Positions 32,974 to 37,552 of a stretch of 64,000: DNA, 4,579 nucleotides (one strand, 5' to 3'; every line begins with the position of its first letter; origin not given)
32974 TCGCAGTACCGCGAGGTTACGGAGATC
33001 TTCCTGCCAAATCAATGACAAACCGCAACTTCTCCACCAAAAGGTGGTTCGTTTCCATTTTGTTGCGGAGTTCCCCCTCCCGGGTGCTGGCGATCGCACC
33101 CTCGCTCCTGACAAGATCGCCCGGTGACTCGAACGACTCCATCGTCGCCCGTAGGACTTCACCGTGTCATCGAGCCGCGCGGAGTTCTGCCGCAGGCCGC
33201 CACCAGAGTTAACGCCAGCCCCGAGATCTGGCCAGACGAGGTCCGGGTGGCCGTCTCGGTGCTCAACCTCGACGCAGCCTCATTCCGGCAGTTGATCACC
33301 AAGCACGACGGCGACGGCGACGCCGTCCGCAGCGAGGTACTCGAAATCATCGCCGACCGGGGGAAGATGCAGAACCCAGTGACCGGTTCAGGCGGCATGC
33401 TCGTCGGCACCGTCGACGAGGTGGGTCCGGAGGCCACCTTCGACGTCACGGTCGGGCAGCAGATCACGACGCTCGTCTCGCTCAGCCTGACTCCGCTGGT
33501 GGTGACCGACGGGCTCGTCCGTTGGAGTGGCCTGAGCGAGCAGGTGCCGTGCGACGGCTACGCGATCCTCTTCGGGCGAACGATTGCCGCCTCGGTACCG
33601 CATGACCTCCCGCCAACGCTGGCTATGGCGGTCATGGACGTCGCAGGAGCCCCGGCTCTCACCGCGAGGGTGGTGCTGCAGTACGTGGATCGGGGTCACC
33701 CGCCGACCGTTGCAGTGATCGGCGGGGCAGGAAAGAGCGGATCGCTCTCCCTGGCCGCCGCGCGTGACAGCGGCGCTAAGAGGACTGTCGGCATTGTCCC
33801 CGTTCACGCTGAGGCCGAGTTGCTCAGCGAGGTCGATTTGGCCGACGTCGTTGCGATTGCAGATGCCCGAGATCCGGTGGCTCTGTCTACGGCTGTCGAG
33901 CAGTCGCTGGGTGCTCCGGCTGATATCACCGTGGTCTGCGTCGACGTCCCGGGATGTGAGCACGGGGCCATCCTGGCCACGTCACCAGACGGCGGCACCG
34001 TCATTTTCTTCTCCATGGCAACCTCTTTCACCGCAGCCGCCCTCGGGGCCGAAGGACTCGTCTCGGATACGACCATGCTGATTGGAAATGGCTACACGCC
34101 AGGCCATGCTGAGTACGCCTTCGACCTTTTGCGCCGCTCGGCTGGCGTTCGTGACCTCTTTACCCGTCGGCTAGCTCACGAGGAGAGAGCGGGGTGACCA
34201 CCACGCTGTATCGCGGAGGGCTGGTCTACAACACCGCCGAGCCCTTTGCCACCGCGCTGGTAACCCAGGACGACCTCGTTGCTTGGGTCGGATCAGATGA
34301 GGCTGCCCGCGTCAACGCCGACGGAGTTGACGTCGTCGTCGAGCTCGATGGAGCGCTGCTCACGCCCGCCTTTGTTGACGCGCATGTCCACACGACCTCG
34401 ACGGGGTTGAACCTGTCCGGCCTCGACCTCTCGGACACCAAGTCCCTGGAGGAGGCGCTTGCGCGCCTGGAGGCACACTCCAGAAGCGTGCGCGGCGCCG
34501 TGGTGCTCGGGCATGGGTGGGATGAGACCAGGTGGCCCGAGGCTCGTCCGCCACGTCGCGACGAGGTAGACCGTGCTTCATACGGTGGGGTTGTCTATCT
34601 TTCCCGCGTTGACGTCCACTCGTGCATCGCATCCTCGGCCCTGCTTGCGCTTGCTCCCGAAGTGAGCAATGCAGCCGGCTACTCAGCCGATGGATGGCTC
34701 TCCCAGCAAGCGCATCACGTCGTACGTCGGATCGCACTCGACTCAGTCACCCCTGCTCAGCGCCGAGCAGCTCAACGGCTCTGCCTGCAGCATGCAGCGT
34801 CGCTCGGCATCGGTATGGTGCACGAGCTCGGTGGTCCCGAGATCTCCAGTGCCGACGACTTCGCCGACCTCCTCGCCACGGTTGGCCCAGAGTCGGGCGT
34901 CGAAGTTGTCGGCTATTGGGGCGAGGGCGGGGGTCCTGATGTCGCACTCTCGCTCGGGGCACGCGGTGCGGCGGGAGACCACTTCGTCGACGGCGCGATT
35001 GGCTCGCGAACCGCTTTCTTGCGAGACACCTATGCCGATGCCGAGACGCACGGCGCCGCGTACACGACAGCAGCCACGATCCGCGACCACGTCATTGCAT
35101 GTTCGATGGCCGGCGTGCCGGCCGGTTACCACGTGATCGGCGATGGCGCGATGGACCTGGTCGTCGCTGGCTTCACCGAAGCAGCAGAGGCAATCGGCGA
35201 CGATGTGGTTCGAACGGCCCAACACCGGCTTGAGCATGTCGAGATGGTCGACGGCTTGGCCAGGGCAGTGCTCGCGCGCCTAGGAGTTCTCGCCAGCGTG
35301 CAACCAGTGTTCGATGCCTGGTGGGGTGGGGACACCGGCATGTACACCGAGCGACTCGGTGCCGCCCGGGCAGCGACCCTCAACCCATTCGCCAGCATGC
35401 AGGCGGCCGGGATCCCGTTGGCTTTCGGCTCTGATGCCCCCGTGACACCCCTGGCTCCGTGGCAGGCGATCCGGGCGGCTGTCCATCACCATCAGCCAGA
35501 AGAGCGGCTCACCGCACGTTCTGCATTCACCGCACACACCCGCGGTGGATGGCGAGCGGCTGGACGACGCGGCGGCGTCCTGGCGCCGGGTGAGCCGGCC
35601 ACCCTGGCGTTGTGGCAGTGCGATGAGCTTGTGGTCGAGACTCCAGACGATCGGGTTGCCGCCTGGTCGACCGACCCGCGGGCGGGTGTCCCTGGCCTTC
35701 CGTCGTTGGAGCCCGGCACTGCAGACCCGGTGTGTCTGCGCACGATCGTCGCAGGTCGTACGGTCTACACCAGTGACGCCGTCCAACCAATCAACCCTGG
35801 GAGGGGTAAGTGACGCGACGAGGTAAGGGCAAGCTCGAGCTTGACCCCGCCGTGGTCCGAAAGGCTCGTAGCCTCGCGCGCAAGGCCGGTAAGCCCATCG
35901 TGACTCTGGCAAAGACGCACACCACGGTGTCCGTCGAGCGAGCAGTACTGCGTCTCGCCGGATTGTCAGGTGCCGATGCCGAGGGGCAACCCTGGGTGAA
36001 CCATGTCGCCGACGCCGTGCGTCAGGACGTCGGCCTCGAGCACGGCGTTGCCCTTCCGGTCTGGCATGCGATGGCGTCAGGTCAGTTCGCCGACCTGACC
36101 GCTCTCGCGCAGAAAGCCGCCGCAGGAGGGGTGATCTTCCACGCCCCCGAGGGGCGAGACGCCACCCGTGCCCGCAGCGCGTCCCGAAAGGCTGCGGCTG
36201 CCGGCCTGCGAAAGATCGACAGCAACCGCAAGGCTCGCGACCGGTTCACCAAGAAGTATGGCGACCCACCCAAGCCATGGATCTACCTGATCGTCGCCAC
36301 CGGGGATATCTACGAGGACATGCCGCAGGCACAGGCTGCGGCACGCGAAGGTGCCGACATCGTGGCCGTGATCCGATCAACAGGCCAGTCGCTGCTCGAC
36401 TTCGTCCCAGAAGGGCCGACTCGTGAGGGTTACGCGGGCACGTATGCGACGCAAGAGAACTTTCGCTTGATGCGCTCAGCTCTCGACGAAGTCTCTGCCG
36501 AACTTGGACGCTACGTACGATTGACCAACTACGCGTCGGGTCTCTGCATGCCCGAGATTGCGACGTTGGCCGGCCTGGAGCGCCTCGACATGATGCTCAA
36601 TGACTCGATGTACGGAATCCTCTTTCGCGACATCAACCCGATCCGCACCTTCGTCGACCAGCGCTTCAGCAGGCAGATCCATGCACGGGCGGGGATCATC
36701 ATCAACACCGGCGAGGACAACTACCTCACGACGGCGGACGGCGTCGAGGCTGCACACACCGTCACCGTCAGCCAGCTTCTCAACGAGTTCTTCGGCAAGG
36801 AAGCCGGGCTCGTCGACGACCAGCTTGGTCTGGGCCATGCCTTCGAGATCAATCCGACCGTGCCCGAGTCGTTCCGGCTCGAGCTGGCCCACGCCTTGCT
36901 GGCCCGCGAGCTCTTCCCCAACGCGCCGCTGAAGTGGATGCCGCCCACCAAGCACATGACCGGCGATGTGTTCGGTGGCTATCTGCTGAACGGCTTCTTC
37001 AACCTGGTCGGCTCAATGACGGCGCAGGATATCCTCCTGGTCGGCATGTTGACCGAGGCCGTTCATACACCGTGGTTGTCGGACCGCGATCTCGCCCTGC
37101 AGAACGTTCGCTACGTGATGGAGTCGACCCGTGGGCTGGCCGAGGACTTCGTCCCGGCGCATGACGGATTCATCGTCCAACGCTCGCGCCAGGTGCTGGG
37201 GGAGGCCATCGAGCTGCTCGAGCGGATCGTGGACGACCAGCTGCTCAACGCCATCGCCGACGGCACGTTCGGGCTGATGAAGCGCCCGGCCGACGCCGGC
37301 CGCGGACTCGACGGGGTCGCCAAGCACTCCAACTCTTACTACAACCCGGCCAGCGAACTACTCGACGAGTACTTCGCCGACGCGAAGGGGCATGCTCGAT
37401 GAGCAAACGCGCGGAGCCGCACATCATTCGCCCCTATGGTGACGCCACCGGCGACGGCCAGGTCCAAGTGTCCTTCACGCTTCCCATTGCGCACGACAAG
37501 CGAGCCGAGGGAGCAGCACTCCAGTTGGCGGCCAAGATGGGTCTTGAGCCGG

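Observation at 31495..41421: Radical-SAM/B12 lysine-aminomutase gene set translationally fused to lnt-ppm1-fxsA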

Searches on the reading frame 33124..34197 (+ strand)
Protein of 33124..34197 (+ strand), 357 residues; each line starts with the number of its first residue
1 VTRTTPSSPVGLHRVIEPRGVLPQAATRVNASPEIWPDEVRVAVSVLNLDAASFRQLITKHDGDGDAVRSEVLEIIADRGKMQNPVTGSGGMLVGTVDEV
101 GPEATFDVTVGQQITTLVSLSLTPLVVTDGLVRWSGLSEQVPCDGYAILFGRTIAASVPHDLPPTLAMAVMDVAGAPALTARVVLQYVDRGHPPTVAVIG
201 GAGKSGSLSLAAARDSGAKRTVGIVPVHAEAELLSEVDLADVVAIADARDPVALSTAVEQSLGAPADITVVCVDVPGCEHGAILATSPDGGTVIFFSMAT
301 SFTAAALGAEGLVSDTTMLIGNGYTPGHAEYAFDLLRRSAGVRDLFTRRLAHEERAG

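Call 3: search_protein_families(library=pfam, proteins=[window:33124-34197:+])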
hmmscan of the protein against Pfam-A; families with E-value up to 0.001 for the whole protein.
window:33124-34197:+ (357 aa): 0 families

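Call 4: search_protein_families(library=ncbifam, proteins=[window:33124-34197:+])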
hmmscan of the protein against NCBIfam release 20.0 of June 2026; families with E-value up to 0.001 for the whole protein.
window:33124-34197:+ (357 aa): 1 family
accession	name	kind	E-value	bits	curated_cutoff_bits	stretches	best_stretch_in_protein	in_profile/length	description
NF052381.1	Lys_ferment_KDD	equivalog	9.2e-74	247.2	200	1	11-184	1-177/178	L-erythro-3,5-diaminohexanoate dehydrogenase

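Call 51: search_solved_structures(query=window:33124-34194:+, max_evalue=0.001)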
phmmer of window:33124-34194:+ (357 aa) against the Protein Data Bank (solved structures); distinct sequences matched with E-value up to 0.001: 4.
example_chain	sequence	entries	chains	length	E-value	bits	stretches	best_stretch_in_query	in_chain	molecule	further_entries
7dl3_A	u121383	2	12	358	3.1e-61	211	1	10-352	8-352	3,5-diaminohexanoate dehydrogenase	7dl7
7dl0_A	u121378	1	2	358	7.6e-60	206.4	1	10-352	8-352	3,5-diaminohexanoate dehydrogenase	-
7dl1_A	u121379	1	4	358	2e-59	205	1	10-352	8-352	3,5-diaminohexanoate dehydrogenase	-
3qe3_A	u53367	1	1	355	0.00074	22.4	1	198-307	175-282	Sorbitol dehydrogenase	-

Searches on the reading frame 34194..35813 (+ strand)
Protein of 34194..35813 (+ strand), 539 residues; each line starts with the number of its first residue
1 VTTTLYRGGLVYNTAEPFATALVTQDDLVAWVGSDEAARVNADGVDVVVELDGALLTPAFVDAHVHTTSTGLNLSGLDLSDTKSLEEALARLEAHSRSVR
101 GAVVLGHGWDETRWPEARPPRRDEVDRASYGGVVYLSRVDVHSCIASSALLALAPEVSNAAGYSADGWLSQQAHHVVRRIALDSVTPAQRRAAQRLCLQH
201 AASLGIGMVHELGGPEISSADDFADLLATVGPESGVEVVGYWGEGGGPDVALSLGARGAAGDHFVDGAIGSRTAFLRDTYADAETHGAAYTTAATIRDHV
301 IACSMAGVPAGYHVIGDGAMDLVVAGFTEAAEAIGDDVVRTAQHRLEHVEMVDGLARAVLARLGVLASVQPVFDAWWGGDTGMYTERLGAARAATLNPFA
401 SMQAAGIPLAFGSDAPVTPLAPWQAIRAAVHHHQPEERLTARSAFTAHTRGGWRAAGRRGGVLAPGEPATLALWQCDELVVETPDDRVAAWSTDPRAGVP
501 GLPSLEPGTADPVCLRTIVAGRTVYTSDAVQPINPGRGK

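Call 3: search_protein_families(library=pfam, proteins=[window:34194-35813:+])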
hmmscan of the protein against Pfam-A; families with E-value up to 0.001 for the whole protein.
window:34194-35813:+ (539 aa): 2 families
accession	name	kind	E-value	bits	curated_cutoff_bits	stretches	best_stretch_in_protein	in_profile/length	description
PF07969.17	Amidohydro_3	-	4.2e-72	244.6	29.7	1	48-525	2-472/472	Amidohydrolase family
PF01979.26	Amidohydro_1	-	2.4e-07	30.8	25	1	393-522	229-343/345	Amidohydrolase family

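Call 4: search_protein_families(library=ncbifam, proteins=[window:34194-35813:+])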
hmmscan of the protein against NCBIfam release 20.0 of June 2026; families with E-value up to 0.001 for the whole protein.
window:34194-35813:+ (539 aa): 8 families
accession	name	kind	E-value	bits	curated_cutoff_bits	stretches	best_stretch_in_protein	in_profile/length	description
NF006055.0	PRK08203.1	equivalog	1e-07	30.9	532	1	394-490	304-406/455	8-oxoguanine deaminase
NF004801.0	PRK06151.1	subfamily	8.5e-06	24.9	416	1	392-486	316-413/491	chlorohydrolase family protein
TIGR01224.1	hutI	equivalog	3e-05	23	298.15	0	21-68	5-50/377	imidazolonepropionase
NF051886.1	XaaProDiPepCaul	equivalog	0.00017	20.8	500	0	21-71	20-68/398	Xaa-Pro dipeptidase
NF006679.0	PRK09228.1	subfamily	0.00038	19.3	351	0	21-68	33-80/433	guanine deaminase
NF006056.0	PRK08204.1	subfamily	0.0004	19.3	391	0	38-95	39-95/449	hypothetical protein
NF005557.0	PRK07228.1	equivalog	0.00047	19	522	0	18-71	20-69/445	5'-deoxyadenosine deaminase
NF004636.0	PRK05985.1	subfamily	0.00067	18.6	408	0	23-71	21-65/398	amidohydrolase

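Call 50: search_solved_structures(query=window:34194-35810:+, max_evalue=0.00001)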
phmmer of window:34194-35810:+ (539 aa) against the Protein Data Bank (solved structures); distinct sequences matched with E-value up to 0.00001: 2.
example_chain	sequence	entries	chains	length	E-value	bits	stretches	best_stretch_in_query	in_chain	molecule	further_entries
3icj_A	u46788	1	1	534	3.5e-27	98.3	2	263-454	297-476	uncharacterized metal-dependent hydrolase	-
3igh_X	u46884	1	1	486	5.5e-24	87.8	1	8-481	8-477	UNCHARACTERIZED METAL-DEPENDENT HYDROLASE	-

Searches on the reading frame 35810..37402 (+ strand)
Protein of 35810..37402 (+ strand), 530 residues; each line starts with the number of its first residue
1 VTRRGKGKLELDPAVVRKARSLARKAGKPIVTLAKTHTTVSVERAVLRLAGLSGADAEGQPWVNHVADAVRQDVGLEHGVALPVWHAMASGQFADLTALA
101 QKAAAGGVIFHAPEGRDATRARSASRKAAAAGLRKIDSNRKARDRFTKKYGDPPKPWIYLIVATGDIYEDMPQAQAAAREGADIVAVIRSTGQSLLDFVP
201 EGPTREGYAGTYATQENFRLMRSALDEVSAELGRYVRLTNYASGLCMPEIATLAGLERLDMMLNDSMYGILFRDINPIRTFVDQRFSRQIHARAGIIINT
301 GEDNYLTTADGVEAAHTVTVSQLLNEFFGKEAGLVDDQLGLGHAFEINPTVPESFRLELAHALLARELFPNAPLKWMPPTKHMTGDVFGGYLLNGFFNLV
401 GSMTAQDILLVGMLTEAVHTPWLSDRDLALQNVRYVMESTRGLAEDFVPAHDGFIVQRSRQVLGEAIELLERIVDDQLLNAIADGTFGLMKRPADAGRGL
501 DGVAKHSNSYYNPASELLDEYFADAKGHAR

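Call 3: search_protein_families(library=pfam, proteins=[window:35810-37402:+])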
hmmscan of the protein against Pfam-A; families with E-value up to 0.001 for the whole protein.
window:35810-37402:+ (530 aa): 2 families
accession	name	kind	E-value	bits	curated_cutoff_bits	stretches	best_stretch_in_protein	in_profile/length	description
PF09043.17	Lys-AminoMut_A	-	6.2e-241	800.7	25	1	9-516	1-507/508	D-Lysine 5,6-aminomutase TIM-barrel domain of alpha subunit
PF16552.11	OAM_alpha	-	3.7e-05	24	29.7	1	18-67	24-71/115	D-ornithine 4,5-aminomutase alpha-subunit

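Call 4: search_protein_families(library=ncbifam, proteins=[window:35810-37402:+])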
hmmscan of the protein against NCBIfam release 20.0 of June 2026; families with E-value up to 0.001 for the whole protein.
window:35810-37402:+ (530 aa): 2 families
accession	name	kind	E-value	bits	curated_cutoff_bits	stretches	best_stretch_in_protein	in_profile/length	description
NF052384.1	Lys_5_6_mutase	equivalog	1.5e-209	696.8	600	1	8-518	1-510/511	lysine 5,6-aminomutase subunit alpha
NF040743.1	ornith_mutase_E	equivalog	2.2e-37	128.5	800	1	154-487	68-401/730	D-ornithine 4,5-aminomutase subunit OraE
